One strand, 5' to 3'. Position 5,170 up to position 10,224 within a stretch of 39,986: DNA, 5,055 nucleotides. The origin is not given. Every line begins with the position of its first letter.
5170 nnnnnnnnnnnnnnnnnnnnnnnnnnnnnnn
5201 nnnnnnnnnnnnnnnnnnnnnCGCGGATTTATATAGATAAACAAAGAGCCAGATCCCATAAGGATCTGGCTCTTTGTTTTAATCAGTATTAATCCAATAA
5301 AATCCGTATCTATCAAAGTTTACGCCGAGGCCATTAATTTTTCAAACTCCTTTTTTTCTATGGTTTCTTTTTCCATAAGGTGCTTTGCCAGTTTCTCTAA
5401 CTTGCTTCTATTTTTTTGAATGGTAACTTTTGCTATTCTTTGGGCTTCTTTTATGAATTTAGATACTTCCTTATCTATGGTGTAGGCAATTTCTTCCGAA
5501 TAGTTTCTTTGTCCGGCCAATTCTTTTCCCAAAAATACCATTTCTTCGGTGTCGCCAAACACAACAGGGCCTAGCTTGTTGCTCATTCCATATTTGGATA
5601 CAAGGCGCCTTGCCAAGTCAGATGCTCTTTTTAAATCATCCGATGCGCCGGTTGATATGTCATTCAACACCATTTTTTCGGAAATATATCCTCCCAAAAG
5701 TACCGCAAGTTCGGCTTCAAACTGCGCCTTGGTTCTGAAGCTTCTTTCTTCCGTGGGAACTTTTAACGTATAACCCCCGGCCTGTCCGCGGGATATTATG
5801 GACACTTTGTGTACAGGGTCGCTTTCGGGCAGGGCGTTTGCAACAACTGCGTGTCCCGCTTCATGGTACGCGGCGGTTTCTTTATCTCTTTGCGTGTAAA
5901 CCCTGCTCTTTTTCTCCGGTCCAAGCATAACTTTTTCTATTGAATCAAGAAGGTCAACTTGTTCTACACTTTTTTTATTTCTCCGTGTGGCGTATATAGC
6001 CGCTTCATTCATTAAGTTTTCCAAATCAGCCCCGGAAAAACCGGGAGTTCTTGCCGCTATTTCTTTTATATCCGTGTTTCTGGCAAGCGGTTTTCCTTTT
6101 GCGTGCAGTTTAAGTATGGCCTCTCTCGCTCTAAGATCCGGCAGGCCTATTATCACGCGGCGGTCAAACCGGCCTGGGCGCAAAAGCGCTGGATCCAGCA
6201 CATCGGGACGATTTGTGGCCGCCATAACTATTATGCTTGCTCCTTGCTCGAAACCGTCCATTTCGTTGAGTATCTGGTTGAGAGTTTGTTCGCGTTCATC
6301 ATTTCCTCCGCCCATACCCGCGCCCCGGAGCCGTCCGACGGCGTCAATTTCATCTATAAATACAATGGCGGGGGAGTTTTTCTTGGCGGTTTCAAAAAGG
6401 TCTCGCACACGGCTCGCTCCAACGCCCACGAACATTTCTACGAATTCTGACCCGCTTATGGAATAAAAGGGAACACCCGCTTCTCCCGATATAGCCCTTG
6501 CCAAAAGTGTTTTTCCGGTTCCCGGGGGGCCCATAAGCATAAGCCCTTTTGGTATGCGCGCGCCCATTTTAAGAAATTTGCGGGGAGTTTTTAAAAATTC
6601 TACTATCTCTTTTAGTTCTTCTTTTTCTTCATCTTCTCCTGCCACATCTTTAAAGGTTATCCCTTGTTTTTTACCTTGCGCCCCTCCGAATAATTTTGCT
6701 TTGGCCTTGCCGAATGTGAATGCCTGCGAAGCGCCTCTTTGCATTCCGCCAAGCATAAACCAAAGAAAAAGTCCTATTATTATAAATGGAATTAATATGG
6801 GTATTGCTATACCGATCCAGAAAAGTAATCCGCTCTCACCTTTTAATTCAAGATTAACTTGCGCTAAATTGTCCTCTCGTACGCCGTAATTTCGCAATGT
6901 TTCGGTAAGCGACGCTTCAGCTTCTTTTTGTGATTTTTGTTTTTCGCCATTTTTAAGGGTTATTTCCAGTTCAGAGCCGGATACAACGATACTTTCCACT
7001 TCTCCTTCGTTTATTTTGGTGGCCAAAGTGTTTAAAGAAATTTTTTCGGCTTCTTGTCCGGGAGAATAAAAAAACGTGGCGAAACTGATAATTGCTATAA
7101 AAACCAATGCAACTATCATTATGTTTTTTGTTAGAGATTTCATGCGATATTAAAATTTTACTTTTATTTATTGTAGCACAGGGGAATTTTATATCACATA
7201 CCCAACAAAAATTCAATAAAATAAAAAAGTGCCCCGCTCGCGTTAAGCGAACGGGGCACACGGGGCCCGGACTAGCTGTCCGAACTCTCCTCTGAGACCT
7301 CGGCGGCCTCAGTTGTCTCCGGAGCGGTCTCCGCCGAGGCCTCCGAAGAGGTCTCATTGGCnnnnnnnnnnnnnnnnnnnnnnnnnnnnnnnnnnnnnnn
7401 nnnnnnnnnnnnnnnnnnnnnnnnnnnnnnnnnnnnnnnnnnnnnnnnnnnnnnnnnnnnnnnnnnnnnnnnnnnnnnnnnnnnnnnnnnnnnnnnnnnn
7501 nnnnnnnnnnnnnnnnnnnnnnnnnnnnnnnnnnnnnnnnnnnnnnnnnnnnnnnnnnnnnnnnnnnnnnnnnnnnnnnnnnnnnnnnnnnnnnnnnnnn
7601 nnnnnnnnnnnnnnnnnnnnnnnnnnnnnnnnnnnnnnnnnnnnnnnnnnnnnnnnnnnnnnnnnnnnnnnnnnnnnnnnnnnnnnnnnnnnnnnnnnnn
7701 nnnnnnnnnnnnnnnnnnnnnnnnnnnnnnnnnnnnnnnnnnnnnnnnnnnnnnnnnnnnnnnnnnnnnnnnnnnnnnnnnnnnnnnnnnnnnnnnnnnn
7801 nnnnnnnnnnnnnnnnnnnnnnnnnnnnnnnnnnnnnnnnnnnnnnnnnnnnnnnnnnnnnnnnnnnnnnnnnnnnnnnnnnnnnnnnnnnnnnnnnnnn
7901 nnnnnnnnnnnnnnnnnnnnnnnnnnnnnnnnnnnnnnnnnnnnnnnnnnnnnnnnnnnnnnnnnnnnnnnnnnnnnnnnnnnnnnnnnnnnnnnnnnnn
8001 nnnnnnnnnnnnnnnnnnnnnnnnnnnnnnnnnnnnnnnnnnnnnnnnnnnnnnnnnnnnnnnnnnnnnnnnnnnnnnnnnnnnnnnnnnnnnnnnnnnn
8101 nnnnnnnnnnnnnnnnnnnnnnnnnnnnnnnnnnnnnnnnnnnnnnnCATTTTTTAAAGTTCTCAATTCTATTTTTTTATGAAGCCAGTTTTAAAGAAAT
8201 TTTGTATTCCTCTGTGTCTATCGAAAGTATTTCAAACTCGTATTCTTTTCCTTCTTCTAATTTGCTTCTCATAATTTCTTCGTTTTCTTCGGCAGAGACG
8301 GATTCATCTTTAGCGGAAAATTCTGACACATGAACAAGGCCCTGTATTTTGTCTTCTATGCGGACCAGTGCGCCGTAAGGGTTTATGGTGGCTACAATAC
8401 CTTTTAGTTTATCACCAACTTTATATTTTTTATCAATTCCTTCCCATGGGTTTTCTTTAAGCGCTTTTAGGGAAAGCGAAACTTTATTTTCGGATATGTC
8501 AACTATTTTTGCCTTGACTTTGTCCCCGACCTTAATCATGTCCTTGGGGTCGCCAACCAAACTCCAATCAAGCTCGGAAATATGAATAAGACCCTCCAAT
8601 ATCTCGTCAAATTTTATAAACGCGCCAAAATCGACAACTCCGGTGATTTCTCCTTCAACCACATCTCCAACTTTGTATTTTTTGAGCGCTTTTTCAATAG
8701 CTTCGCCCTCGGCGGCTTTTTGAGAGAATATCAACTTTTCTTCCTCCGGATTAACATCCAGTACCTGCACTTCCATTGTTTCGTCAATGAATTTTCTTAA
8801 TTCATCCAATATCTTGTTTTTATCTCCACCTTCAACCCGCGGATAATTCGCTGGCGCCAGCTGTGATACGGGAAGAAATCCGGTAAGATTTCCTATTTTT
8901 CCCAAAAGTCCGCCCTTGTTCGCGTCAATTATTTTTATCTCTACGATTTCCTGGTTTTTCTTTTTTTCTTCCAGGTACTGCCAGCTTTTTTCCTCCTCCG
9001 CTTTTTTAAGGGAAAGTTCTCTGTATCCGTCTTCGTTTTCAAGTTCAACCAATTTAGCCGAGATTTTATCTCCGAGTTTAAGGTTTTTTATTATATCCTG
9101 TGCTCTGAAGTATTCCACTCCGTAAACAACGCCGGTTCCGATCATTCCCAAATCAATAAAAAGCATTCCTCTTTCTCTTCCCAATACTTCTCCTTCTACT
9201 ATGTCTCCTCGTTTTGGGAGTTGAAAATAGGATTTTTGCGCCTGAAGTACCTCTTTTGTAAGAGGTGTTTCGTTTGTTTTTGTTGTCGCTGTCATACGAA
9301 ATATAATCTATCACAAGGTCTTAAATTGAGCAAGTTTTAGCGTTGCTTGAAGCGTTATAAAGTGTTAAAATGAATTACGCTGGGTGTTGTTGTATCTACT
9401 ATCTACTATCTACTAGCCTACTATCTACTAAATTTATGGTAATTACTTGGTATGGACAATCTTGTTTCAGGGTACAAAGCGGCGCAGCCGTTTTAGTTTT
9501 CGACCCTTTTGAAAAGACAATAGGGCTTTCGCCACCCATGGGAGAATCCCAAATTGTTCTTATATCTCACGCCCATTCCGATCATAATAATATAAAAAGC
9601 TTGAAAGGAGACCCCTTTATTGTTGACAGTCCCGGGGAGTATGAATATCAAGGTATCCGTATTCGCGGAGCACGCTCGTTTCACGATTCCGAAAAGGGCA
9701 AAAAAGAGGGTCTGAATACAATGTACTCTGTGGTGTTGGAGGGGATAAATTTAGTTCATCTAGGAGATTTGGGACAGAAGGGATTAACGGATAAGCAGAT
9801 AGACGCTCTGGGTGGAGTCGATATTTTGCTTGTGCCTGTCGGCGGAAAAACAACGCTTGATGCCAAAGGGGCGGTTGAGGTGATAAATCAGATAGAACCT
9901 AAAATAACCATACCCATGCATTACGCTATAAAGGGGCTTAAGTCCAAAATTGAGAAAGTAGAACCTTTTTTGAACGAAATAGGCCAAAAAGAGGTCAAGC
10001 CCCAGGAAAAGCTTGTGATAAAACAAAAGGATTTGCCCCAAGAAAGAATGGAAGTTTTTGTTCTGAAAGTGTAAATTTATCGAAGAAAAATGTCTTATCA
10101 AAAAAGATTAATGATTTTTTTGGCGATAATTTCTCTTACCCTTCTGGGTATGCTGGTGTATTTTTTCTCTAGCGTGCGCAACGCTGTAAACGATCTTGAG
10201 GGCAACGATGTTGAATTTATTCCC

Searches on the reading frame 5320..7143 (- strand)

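Call 9: search_protein_families(library=pfam, proteins=[window:5320-7143:-], max_evalue=0.001)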
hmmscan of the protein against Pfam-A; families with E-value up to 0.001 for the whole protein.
window:5320-7143:- (607 aa): 8 families
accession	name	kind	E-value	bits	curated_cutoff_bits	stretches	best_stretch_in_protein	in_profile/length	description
PF01434.24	Peptidase_M41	-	4.8e-64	216.2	29.9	1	415-603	2-191/191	Peptidase family M41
PF00004.35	AAA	-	4.6e-44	150.5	21.2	1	201-333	1-130/131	ATPase family associated with various cellular activities (AAA)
PF17862.7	AAA_lid_3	-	1.2e-15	57.1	27.2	1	357-399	2-44/45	AAA+ lid domain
PF06480.20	FtsH_ext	-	3.5e-09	37.2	25.5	1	10-88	3-96/103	FtsH Extracellular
PF06068.19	TIP49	-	2.4e-05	24.1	23.8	1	198-235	50-89/347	TIP49 P-loop domain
PF23902.1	AAA_lid_PRS2_C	-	0.00017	22.1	34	1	340-406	4-71/73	PRS2 AAA+ lid C-terminal domain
PF07728.20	AAA_5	-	0.0002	21.8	22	0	201-271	2-80/139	AAA domain (dynein-related subfamily)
PF05496.18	RuvB_N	-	0.00033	20.9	27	0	199-267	34-94/159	Holliday junction DNA helicase RuvB P-loop domain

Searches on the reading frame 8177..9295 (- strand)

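Call 9: search_protein_families(library=pfam, proteins=[window:8177-9295:-], max_evalue=0.001)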
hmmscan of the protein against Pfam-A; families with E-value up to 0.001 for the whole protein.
window:8177-9295:- (372 aa): 2 families
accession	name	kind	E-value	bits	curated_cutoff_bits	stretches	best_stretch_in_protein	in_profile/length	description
PF00575.29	S1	-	9e-40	135.4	22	2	206-276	1-73/74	S1 RNA binding domain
PF23459.1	S1_RRP5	-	9.9e-09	36.1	27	0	293-359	3-61/72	RRP5 S1 domain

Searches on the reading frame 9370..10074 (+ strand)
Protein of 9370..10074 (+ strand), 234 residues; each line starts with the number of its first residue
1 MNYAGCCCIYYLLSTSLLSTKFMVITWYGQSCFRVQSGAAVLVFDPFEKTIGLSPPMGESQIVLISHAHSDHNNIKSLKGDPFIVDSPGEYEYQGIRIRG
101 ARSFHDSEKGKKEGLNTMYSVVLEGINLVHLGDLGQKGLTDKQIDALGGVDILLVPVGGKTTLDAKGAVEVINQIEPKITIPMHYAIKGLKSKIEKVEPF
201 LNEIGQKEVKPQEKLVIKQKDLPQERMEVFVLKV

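Call 9: search_protein_families(library=pfam, proteins=[window:9370-10074:+], max_evalue=0.001)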
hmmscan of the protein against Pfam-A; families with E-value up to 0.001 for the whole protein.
window:9370-10074:+ (234 aa): 2 families
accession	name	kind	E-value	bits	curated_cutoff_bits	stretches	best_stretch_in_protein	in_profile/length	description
PF13483.12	Lactamase_B_3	-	1.9e-47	161.6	24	1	25-184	2-160/160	Beta-lactamase superfamily domain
PF12706.13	Lactamase_B_2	-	7.8e-12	45.6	27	1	95-185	102-200/200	Beta-lactamase superfamily domain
